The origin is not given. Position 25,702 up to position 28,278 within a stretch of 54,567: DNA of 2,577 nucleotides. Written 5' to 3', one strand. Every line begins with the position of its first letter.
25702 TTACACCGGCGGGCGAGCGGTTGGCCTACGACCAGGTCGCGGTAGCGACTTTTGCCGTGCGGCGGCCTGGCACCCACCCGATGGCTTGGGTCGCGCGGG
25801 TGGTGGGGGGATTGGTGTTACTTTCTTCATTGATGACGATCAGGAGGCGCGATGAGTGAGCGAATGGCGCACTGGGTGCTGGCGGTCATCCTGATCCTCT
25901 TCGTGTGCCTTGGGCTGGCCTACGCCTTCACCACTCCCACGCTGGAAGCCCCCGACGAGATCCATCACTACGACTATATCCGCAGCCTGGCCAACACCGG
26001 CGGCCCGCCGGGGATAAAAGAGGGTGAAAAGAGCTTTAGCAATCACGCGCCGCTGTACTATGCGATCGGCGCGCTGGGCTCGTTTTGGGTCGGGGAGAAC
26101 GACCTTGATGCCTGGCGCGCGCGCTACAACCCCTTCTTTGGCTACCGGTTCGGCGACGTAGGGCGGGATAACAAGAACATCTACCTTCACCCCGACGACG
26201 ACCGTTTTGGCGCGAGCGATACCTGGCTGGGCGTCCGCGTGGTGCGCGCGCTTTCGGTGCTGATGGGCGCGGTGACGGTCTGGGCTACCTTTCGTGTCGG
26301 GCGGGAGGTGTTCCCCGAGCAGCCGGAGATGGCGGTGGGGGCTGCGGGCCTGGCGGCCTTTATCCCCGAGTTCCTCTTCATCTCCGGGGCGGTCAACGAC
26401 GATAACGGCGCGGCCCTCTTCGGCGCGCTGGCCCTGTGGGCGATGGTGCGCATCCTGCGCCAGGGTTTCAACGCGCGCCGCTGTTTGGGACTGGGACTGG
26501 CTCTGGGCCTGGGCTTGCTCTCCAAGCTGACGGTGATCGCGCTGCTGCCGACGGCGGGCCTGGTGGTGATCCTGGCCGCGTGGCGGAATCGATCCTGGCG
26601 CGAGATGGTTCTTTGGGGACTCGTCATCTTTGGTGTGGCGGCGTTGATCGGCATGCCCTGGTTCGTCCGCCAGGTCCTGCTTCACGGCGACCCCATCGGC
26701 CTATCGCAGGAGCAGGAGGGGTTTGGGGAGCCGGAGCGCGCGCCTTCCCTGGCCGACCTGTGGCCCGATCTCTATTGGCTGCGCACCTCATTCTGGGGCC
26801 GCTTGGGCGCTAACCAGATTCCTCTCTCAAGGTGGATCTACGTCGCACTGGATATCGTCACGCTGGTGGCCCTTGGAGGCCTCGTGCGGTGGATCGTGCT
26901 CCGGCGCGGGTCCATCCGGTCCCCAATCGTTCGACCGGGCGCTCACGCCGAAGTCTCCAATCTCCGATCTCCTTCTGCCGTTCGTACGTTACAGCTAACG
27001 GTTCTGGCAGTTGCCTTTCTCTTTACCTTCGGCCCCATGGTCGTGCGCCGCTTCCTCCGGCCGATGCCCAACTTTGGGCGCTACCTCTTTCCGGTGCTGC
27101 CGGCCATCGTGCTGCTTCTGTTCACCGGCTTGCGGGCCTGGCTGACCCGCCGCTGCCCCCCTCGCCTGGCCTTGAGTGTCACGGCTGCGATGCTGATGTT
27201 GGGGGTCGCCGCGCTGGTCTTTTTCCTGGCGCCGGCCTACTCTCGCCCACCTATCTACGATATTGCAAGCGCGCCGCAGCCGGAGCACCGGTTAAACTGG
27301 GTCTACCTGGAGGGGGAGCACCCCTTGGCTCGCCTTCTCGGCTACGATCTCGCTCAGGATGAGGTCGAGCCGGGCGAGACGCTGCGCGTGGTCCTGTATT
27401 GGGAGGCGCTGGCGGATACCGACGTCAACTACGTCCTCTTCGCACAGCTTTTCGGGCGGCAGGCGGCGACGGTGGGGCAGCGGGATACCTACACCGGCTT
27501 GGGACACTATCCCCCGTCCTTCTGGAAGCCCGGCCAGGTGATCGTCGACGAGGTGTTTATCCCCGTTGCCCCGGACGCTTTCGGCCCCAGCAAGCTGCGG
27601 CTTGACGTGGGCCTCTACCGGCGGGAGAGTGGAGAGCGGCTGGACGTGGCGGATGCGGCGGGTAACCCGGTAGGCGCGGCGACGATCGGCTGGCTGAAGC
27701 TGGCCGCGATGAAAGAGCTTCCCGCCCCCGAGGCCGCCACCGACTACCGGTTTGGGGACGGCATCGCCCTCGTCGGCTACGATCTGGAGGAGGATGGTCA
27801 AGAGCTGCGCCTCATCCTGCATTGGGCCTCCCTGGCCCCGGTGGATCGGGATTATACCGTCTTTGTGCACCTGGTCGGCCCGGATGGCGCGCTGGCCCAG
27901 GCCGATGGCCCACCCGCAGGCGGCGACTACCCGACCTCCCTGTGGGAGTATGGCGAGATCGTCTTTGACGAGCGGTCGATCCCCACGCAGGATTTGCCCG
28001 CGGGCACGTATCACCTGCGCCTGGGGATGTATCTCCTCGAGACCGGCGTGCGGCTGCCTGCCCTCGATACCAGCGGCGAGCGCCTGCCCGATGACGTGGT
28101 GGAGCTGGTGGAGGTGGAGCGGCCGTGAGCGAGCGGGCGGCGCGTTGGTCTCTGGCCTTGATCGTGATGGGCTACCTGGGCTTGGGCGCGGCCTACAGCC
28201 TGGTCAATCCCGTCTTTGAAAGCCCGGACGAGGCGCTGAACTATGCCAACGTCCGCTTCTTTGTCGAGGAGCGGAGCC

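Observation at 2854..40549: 36-kb co-directional array of 13 GT-C-type membrane glycosyltransferase paralogues (14 GT-C modules), closed by a Wzy_C protein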

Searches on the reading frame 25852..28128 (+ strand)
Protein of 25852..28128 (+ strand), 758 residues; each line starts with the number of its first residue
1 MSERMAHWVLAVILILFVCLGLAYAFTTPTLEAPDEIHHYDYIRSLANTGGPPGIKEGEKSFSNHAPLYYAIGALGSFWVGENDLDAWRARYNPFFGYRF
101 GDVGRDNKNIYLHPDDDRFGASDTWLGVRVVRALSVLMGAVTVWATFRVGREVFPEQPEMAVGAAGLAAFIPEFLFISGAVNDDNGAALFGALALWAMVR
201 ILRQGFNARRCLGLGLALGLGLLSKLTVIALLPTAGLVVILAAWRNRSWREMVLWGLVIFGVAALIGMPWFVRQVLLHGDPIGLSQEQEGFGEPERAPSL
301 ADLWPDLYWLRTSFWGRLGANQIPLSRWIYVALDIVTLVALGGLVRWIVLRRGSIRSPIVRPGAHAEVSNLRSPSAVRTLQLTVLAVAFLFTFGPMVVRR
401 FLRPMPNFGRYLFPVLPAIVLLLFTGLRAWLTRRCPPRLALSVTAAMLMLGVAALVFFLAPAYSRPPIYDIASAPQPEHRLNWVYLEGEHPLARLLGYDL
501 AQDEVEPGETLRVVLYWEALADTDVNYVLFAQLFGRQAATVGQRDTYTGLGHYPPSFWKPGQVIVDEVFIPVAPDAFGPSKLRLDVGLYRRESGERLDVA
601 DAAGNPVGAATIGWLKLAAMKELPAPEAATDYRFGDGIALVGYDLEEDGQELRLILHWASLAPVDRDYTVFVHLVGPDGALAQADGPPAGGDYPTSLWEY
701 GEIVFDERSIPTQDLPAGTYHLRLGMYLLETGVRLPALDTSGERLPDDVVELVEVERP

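Call 5: search_protein_families(library=pfam, proteins=[window:25852-28128:+], max_evalue=0.01)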
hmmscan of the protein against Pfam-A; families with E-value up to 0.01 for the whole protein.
window:25852-28128:+ (758 aa): 2 families
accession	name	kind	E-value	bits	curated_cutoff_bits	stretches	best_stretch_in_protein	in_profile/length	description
PF13231.12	PMT_2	-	5.7e-15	56.3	26.1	1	130-265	23-154/160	Dolichyl-phosphate-mannose-protein mannosyltransferase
PF02366.24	PMT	-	1.6e-05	25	22.7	1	131-272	85-232/245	Dolichyl-phosphate-mannose-protein mannosyltransferase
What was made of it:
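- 25852..28128 (+): Type C GT-C, two CTDs. PMT_2 56.3 bits (call 5).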

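Call 58: search_solved_structures(query=A2, max_evalue=1)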
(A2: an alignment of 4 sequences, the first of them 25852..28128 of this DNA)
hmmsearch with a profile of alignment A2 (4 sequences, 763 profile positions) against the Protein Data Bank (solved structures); distinct sequences matched with E-value up to 1: 0.

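Call 85: search_protein_families(library=ncbifam, proteins=[window:25852-28128:+], max_evalue=0.1)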
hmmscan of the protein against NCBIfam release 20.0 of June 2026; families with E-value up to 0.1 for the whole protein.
window:25852-28128:+ (758 aa): 2 families
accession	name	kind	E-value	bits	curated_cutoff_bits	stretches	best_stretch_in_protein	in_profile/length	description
NF009784.2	PRK13279.1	equivalog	3.1e-05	22.8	567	1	131-272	83-224/539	lipid IV(A) 4-amino-4-deoxy-L-arabinosyltransferase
NF047510.1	LIC_10190_fam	subfamily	0.0052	15.6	100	1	138-282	176-310/424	LIC_10190 family membrane protein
